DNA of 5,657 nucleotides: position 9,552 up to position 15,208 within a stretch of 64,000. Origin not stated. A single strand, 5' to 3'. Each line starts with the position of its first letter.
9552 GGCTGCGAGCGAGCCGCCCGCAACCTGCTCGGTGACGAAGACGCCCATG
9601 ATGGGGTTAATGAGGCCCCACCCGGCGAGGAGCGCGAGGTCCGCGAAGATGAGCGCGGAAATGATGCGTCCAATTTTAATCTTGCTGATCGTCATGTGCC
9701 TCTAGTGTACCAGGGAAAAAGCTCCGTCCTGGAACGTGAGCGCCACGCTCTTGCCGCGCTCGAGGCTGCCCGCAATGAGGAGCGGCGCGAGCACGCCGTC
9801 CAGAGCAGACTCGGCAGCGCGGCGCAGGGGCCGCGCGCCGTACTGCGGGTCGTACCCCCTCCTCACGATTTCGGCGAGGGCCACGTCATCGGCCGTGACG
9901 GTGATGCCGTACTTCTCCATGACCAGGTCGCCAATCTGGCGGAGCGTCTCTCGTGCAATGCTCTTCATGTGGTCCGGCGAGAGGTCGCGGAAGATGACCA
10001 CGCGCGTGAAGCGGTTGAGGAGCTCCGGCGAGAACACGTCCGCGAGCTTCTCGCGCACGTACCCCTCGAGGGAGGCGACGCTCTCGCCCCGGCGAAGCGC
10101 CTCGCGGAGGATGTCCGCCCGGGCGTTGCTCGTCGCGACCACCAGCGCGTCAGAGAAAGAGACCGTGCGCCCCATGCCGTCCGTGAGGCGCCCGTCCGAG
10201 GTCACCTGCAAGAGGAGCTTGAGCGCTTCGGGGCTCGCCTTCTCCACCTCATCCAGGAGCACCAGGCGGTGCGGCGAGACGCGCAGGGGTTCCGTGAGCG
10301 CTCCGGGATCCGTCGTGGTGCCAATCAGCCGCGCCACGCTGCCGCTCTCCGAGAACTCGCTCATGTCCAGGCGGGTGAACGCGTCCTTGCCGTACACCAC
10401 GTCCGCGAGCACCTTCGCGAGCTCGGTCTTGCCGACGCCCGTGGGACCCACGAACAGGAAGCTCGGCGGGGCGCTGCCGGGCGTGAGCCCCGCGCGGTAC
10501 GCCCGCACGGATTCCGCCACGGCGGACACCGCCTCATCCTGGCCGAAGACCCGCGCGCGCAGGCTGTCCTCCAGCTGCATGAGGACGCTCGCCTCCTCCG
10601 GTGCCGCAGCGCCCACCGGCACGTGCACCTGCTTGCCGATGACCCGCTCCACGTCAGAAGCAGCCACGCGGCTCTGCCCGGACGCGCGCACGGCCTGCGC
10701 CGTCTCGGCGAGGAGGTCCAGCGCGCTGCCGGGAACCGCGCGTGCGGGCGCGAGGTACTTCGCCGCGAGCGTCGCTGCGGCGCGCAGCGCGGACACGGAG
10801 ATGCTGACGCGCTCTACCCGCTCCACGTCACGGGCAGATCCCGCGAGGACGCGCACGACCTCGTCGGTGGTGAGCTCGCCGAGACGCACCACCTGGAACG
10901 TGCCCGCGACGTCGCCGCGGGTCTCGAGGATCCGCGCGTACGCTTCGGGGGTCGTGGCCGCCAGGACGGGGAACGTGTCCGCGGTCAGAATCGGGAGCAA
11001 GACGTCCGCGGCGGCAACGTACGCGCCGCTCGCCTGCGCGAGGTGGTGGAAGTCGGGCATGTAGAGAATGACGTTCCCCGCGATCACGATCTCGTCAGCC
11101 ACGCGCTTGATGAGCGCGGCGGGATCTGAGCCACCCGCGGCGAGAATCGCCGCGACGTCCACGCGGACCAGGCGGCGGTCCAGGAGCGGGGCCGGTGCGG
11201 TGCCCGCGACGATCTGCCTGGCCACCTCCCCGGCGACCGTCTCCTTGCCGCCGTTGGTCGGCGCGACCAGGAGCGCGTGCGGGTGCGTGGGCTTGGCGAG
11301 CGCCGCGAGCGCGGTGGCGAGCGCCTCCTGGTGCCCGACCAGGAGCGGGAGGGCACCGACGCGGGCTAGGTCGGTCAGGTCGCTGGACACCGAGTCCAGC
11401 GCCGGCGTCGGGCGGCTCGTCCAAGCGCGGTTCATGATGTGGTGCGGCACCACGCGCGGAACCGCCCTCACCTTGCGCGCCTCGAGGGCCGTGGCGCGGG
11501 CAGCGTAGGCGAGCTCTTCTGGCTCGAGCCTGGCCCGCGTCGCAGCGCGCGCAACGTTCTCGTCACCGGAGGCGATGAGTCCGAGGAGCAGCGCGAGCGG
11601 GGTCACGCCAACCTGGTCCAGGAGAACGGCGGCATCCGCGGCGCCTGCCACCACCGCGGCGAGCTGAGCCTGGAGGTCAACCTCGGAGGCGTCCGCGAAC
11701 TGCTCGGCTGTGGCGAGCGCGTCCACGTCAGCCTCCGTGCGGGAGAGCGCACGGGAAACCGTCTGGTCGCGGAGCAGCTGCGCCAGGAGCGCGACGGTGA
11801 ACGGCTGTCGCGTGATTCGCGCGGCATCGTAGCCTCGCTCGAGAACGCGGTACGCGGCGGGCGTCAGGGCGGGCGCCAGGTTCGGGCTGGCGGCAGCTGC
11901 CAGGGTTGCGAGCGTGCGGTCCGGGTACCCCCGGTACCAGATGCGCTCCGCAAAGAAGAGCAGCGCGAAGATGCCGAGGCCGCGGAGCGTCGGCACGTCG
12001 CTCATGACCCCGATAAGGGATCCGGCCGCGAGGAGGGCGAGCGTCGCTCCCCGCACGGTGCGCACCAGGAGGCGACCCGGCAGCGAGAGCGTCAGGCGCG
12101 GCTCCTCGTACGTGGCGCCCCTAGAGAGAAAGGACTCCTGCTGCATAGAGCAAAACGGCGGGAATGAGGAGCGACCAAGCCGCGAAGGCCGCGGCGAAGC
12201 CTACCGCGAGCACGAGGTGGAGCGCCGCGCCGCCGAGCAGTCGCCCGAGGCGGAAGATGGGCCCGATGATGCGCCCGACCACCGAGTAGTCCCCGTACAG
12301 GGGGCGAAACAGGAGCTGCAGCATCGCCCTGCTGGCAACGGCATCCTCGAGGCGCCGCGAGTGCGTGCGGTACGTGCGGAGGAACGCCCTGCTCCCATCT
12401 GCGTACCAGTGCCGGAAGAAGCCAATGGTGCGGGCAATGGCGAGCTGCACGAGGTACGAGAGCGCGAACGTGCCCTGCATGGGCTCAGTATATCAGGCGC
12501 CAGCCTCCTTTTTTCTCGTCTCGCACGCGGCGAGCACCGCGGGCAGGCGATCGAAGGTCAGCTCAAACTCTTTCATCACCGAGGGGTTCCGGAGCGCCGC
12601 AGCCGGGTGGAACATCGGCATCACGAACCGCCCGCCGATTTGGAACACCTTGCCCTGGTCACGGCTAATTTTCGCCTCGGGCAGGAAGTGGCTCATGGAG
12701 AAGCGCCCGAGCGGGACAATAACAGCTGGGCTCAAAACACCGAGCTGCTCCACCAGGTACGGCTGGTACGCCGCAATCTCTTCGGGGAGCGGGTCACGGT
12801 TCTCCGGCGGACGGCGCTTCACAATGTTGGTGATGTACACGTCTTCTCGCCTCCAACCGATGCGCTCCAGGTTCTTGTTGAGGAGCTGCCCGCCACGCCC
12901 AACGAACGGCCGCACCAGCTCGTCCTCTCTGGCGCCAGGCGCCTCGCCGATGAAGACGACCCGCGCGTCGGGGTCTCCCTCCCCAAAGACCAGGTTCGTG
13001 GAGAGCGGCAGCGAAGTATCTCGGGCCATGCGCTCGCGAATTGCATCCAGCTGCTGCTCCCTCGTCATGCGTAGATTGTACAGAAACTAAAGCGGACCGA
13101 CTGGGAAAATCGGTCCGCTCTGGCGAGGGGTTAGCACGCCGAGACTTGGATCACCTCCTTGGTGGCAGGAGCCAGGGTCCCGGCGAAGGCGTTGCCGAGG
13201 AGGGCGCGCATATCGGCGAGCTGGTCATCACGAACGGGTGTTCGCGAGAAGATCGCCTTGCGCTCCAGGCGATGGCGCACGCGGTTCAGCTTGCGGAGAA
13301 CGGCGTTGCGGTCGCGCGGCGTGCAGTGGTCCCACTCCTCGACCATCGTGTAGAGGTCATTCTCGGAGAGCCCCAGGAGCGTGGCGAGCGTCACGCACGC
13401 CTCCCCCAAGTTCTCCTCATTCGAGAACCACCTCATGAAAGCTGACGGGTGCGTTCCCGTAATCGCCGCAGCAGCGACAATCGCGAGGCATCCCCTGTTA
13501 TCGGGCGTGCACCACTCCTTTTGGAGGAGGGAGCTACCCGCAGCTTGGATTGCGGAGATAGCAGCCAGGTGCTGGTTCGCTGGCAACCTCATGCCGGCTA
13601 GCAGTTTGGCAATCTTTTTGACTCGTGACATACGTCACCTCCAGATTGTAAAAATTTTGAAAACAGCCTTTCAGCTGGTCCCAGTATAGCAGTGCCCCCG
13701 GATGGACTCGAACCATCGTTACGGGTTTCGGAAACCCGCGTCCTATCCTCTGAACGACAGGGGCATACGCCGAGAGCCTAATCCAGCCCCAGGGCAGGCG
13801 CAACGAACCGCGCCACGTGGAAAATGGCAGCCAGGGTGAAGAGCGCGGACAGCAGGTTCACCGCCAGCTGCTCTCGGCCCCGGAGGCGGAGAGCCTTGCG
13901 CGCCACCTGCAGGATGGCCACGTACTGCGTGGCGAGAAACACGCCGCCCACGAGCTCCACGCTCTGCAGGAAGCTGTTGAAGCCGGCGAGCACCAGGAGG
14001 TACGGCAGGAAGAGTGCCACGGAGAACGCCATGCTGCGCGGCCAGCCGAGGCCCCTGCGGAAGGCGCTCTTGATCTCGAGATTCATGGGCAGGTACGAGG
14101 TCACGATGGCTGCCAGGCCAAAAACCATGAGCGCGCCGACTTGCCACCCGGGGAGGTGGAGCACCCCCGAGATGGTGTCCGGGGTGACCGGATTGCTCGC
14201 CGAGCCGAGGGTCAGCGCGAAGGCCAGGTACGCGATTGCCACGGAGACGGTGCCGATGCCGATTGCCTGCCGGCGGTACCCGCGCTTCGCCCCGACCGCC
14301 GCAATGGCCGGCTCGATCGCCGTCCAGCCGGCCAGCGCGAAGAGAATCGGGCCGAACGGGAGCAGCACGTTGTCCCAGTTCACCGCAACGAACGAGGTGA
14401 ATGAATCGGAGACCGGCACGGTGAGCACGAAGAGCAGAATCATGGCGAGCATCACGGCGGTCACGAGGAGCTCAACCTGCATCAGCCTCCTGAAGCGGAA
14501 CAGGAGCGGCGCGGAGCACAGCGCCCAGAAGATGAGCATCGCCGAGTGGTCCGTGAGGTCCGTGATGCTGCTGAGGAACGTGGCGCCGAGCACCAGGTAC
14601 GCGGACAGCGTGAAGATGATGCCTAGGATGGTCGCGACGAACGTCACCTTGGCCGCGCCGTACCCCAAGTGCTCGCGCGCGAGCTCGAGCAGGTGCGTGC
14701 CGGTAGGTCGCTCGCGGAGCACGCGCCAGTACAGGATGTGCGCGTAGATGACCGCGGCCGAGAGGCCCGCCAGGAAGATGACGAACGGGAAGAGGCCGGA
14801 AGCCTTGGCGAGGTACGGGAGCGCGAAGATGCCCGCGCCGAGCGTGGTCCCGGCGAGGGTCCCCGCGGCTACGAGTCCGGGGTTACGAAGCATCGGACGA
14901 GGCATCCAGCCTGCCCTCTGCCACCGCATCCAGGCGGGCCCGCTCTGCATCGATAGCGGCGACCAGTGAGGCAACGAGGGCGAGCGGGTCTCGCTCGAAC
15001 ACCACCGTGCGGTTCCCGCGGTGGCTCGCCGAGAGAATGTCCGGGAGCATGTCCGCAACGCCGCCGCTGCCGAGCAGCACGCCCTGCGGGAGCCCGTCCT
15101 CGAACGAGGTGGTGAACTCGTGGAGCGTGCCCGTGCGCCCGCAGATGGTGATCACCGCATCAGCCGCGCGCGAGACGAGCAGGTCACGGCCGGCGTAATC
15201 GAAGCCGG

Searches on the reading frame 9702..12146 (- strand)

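Call 33: search_protein_families(library=pfam, proteins=[window:9702-12146:-])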
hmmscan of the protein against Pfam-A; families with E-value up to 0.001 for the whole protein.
window:9702-12146:- (814 aa): 5 families
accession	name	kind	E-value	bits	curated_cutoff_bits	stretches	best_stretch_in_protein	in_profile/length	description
PF07724.20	AAA_2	-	2.9e-36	125.4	27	1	562-714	5-164/166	AAA domain (Cdc48 subfamily)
PF10431.15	ClpB_D2-small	-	2.3e-16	60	21.9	1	722-802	1-80/81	C-terminal, D2-small domain, of ClpB protein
PF00004.35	AAA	-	2.6e-10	41.3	21.2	1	564-688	2-121/131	ATPase family associated with various cellular activities (AAA)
PF07728.20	AAA_5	-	1.1e-09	38.8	22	1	563-677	2-125/139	AAA domain (dynein-related subfamily)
PF17871.7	AAA_lid_9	-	4.8e-07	30.1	22.8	1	427-501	2-76/104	AAA lid domain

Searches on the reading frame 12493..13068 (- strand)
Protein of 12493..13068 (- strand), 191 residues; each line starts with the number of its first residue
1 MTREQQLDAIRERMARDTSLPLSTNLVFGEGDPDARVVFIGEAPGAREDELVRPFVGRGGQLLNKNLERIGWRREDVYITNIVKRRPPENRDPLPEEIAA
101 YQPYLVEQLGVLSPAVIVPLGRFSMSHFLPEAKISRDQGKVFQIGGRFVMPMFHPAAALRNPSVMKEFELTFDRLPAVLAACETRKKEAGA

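Call 33: search_protein_families(library=pfam, proteins=[window:12493-13068:-])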
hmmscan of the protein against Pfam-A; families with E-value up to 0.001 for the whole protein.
window:12493-13068:- (191 aa): 1 family
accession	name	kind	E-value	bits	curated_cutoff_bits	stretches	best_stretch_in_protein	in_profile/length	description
PF03167.25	UDG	-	4e-33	114.9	24.3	1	28-166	1-129/141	Uracil DNA glycosylase superfamily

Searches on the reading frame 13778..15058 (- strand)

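Call 33: search_protein_families(library=pfam, proteins=[window:13778-15058:-])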
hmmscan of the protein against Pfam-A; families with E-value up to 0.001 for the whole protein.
window:13778-15058:- (426 aa): 2 families
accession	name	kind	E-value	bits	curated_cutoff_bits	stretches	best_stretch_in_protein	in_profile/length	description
PF03222.19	Trp_Tyr_perm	-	1.2e-06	28.4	22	1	64-386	8-356/393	Tryptophan/tyrosine permease family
PF01490.24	Aa_trans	-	5.9e-06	25.6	25.6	1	64-228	8-183/410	Transmembrane amino acid transporter protein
